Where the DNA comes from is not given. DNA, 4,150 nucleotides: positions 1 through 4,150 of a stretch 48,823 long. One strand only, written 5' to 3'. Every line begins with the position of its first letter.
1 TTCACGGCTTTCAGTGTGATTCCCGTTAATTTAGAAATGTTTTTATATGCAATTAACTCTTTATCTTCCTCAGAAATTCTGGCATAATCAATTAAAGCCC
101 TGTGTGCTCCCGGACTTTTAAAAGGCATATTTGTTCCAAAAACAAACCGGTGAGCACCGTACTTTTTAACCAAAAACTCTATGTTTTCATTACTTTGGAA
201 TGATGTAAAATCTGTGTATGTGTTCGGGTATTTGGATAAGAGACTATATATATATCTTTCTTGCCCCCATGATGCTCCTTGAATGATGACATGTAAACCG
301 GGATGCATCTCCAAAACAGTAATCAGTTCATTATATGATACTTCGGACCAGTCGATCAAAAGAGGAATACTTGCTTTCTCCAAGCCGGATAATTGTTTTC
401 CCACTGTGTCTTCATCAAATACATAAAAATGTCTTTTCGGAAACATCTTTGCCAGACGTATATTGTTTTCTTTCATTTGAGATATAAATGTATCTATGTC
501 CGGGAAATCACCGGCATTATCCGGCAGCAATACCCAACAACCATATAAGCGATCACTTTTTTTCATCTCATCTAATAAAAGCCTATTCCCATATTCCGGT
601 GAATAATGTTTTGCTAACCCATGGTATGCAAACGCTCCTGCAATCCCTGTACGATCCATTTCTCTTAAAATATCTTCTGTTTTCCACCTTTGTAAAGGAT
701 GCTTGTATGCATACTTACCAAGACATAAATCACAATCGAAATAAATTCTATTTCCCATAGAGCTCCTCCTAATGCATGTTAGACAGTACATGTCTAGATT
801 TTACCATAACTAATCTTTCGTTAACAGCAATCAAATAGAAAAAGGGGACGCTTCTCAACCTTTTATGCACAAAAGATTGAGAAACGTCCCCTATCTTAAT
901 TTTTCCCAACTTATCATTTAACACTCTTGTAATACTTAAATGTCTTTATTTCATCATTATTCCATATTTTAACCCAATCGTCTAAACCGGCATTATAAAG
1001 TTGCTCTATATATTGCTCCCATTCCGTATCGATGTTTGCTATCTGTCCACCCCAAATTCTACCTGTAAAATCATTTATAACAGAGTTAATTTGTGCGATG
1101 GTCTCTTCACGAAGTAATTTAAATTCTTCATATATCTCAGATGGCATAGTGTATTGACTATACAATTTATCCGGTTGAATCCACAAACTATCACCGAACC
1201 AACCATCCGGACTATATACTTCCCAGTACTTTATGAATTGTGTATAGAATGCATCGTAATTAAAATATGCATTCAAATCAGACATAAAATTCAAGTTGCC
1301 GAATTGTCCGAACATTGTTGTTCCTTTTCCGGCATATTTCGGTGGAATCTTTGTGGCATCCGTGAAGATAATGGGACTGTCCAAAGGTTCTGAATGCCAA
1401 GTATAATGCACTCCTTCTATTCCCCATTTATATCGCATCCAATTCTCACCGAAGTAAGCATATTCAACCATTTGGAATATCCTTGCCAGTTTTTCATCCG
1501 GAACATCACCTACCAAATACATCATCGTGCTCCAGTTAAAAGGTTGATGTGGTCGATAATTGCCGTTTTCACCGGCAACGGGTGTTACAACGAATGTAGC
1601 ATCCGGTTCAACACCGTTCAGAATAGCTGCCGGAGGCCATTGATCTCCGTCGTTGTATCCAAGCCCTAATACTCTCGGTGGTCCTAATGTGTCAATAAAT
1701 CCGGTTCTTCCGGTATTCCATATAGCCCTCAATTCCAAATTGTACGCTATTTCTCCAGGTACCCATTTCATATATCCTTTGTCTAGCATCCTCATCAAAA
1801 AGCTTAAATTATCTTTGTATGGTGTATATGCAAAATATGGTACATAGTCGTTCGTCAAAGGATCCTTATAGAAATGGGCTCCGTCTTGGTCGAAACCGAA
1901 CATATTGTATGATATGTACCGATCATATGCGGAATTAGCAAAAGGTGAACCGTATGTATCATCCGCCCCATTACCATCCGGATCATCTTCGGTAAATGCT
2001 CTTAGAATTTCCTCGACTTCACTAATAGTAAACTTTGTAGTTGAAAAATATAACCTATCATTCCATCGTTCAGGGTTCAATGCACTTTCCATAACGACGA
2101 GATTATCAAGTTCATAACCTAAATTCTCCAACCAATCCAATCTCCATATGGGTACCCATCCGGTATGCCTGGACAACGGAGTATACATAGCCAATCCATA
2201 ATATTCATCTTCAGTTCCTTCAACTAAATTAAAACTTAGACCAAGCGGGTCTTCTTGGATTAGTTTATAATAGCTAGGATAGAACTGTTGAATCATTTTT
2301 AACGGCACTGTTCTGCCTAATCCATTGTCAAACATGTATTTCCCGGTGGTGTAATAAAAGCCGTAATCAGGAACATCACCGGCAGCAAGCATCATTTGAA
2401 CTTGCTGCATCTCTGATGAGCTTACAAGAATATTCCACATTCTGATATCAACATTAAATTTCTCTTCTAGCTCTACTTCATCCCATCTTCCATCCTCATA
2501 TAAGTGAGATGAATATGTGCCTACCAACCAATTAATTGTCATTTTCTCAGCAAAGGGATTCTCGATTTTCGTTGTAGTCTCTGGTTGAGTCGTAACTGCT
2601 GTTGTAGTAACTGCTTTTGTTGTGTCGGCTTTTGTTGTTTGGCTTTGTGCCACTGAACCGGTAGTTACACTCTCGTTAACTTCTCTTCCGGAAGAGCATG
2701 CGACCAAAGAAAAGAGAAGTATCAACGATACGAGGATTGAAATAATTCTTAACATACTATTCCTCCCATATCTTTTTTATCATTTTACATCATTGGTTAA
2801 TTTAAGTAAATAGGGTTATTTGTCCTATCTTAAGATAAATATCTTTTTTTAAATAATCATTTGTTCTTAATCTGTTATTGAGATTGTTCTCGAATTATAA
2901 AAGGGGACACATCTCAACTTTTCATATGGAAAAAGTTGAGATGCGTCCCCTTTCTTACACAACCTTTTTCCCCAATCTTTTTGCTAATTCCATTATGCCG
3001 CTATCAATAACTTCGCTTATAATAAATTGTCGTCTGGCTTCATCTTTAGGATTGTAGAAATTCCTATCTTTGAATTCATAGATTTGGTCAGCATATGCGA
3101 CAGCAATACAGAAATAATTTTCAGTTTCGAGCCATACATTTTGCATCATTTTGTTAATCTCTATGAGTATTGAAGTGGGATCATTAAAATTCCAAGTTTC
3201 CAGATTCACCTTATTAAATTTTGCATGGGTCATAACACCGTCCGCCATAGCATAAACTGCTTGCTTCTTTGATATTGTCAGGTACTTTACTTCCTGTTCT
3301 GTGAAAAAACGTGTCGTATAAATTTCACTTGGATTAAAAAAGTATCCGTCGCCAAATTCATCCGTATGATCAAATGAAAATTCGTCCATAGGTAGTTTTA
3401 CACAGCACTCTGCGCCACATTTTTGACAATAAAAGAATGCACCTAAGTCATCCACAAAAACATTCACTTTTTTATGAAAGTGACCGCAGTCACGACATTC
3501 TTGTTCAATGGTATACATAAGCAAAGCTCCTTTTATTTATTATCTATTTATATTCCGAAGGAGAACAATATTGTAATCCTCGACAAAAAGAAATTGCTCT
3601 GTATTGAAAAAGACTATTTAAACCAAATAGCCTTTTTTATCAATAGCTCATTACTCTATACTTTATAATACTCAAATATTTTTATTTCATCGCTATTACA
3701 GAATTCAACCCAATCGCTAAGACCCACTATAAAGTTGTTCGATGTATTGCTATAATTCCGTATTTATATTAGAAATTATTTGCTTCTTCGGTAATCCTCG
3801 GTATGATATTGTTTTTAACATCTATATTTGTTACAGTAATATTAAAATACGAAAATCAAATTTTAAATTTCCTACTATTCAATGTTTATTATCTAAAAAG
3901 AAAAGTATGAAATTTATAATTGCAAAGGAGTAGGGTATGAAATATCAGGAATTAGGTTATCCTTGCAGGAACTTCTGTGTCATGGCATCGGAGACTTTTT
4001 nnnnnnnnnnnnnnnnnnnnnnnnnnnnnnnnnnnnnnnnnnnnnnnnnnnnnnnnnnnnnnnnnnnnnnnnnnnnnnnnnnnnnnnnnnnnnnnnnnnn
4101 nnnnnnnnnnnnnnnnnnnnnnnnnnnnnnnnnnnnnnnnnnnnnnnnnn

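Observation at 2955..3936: Truncated 3' relic of a second solute-binding-protein gene next to a Zn-ribbon gene: footprint of a rearrangement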

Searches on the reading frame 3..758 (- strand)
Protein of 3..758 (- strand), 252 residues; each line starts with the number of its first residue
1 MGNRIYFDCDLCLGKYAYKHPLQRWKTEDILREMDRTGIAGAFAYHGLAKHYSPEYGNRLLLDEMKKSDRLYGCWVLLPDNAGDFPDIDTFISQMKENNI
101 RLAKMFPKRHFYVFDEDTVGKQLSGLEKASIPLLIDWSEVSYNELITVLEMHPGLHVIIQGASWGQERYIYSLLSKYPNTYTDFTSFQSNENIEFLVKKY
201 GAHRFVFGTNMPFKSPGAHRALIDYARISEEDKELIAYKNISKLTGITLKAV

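Call 9: search_protein_families(library=pfam, proteins=[window:3-758:-], max_evalue=0.01)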
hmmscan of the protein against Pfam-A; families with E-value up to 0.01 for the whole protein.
window:3-758:- (252 aa): 1 family
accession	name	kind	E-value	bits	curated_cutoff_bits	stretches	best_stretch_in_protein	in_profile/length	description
PF04909.20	Amidohydro_2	-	1.1e-08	35.7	26.4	1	55-244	64-286/289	Amidohydrolase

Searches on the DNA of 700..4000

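Call 44: search_rna_families(source=window, start=700, end=4000, threshold=evalue, max_evalue=1)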
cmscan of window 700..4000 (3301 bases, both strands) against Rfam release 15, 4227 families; matches with E-value up to 1: 5.
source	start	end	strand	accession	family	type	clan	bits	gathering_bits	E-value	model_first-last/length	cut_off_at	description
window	2896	2959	-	RF03940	MIR9563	Gene; miRNA;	-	33.7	90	0.00066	1-127/127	no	MIR9563 microRNA precursor family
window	835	900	-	RF03940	MIR9563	Gene; miRNA;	-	31.6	90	0.0024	1-127/127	no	MIR9563 microRNA precursor family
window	2892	2957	+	RF03880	mir-1684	Gene; miRNA;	-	25.1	60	0.063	1-87/87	no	mir-1684 microRNA precursor family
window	844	892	-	RF04199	MIR6027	Gene; miRNA;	-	19.5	95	0.88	1-159/159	no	MIR6027 microRNA precursor family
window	2900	2953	+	RF04156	MIR2670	Gene; miRNA;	-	18.9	117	0.77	1-200/200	no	MIR2670 microRNA precursor family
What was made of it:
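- Rfam gives nothing in the relic (call 44).
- Tried and rejected: Rfam on 700-4000 gave only sub-threshold microRNA-hairpin noise on the two palindromes (call 44).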

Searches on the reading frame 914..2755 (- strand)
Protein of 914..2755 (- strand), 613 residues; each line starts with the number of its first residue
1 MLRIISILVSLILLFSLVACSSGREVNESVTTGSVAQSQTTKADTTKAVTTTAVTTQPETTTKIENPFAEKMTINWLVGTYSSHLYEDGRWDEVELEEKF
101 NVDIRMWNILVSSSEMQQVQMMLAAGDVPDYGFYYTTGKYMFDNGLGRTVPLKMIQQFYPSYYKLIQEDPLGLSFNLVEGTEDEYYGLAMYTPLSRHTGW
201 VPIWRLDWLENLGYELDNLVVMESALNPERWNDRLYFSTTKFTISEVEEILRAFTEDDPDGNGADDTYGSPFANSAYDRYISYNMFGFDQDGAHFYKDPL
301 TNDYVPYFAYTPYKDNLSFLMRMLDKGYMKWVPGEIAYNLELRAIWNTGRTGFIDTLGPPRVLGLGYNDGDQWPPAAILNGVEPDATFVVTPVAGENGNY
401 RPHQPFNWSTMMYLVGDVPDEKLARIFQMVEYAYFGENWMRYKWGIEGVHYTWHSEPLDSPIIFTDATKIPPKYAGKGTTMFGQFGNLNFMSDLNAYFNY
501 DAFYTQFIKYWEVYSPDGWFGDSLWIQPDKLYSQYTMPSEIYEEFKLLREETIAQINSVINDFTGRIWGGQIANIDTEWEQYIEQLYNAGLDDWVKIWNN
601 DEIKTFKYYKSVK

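Call 9: search_protein_families(library=pfam, proteins=[window:914-2755:-], max_evalue=0.01)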
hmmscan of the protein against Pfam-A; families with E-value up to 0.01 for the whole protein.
window:914-2755:- (613 aa): 1 family
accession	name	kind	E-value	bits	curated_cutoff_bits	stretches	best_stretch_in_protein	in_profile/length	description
PF12010.13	DUF3502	-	0.00053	20.8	24.4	1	551-593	14-55/69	Domain of unknown function (DUF3502)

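Call 13: find_encoding_contigs(protein=window:914-2755:-, flank=10000, max_places=10)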
Protein window:914-2755:- (613 aa): 1 contig read that carries it; 1 place shown.
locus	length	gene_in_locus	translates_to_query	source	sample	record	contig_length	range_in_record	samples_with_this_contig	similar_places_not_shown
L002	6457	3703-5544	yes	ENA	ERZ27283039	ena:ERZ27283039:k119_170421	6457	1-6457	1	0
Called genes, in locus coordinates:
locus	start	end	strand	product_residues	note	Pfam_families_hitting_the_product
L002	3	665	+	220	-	?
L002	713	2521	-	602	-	-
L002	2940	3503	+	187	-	-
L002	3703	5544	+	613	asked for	-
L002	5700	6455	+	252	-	PF04909:Amidohydro_2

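Call 15: find_related_loci(query=window:914-2755:-, collection=genome_contigs, flank=10000)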
Query window:914-2755:- (613 aa) in genome_contigs; peptide patterns used: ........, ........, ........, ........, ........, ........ (x = any residue, [..] = any of these).
21 stretches matched a pattern; 7 encode a relative of the query (tblastn E <= 1e-3); 7 distinct loci.
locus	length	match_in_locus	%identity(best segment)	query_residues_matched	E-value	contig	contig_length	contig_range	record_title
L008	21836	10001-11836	77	1-613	0e+0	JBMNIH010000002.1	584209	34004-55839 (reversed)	MAG: Clostridia bacterium isolate SBF912LR0HQ0057 contig_20643, whole genome shotgun sequence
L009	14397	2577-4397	62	3-612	0e+0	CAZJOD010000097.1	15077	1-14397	MAG TPA_asm: uncultured Clostridiaceae bacterium isolate SRP241326_co2_352 genome assembly, contig: NODE_5254_length_150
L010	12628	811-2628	58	4-613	0e+0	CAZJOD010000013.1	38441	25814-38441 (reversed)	MAG TPA_asm: uncultured Clostridiaceae bacterium isolate SRP241326_co2_352 genome assembly, contig: NODE_1687_length_384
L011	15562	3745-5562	59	1-607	0e+0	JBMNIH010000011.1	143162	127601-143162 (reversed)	MAG: Clostridia bacterium isolate SBF912LR0HQ0057 contig_60794, whole genome shotgun sequence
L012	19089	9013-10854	56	1-613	0e+0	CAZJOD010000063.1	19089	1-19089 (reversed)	MAG TPA_asm: uncultured Clostridiaceae bacterium isolate SRP241326_co2_352 genome assembly, contig: NODE_3982_length_190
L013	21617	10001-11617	59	64-611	0e+0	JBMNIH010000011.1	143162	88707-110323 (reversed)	MAG: Clostridia bacterium isolate SBF912LR0HQ0057 contig_60794, whole genome shotgun sequence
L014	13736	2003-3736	36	1-606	3e-108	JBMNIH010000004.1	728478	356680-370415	MAG: Clostridia bacterium isolate SBF912LR0HQ0057 contig_34165, whole genome shotgun sequence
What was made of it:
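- This SBP family has several paralogues per genome (call 15), so donors are available.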

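Call 37: search_protein_families(library=ncbifam, proteins=[window:914-2755:-], max_evalue=1)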
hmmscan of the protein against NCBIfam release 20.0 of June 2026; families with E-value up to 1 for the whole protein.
window:914-2755:- (613 aa): 4 families
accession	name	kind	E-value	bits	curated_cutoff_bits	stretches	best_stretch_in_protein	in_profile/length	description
NF040528.1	SP_0198_lipo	equivalog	0.0065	16.4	100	1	3-63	2-61/144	SP_0198 family lipoprotein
NF041057.1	Rcas_1661_fam_Se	equivalog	0.023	14.2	190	1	10-63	2-59/247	Rcas_1661 family thioredoxin-like (seleno)lipoprotein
NF033553.1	MerP_Gpos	exception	0.074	12.9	110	1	3-54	4-54/112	mercury resistance system substrate-binding protein MerP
NF038215.1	acineto_lipo_PV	hypoth_equivalog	0.091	12.5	33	1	4-31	2-29/55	NF038215 family lipoprotein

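Call 38: search_solved_structures(query=window:914-2755:-, max_evalue=0.1)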
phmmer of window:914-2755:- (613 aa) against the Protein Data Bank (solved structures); distinct sequences matched with E-value up to 0.1: 7.
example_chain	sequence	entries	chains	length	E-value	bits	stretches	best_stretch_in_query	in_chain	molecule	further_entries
1y3n_A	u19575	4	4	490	3.6e-05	26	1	226-327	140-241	AlgQ1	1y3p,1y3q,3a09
3vlu_A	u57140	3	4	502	3.8e-05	26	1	226-327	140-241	AlgQ1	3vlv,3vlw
6fth_A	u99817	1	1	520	0.00016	23.9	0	553-599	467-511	Extracellular solute-binding protein, family 1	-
5xs8_A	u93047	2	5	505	0.0013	20.9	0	214-267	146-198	Extracellular solute-binding protein family 1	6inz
5gx8_A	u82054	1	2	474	0.0021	20.2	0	214-267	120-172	Extracellular solute-binding protein family 1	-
5gub_A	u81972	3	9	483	0.0023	20.1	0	214-267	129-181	Extracellular solute-binding protein family 1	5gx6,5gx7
3omb_A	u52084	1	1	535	0.0072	18.4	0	229-387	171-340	Extracellular solute-binding protein, family 1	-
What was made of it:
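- On Family-1 SBP with DUF3502 (AlgQ/LplA type), for the intact neighbour: AlgQ1 E=3.6e-5 and 6fth C-terminus E=1.6e-4 (call 38).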

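Call 69: search_protein_families(library=pfam, proteins=[L008:12070-13653:+, L008:13839-14792:+, L008:15526-16542:+, L008:18008-19066:+, L008:19066-19944:+, L008:10001-11839:+], max_evalue=0.001)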
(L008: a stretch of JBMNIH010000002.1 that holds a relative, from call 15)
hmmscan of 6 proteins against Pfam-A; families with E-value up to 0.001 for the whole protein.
L008:12070-13653:+ (527 aa): 1 family
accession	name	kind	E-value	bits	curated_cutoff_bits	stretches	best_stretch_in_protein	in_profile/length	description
PF04909.20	Amidohydro_2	-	1.2e-26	94.6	26.4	2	336-510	72-274/289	Amidohydrolase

L008:13839-14792:+ (317 aa): 2 families
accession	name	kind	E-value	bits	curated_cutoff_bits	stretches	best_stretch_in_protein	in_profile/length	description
PF01797.21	Y1_Tnp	-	3.9e-16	59.7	23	1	12-123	5-121/121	Transposase IS200 like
PF08299.17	Bac_DnaA_C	-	1.9e-07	31.4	31.5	1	220-276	1-57/69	Bacterial dnaA protein helix-turn-helix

L008:15526-16542:+ (338 aa): 1 family
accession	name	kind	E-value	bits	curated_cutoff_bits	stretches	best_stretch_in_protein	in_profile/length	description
PF06782.17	UPF0236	-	6e-38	131.1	24.3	1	17-273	157-391/400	Uncharacterised protein family (UPF0236)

L008:18008-19066:+ (352 aa): 1 family
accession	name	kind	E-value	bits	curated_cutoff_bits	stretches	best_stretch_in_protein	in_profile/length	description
PF01145.31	Band_7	-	3e-29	102.7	23.6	1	47-239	2-176/176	SPFH domain / Band 7 family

L008:19066-19944:+ (292 aa): 1 family
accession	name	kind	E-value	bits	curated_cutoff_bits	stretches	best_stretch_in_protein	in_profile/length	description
PF01145.31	Band_7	-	2.2e-30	106.5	23.6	1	26-201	2-172/176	SPFH domain / Band 7 family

L008:10001-11839:+ (612 aa): 0 families
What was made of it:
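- On Family-1 SBP with DUF3502 (AlgQ/LplA type), for the intact neighbour: Downstream genes in L008 are the amidohydrolase, Y1_Tnp, UPF0236 and Band_7 (call 69).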
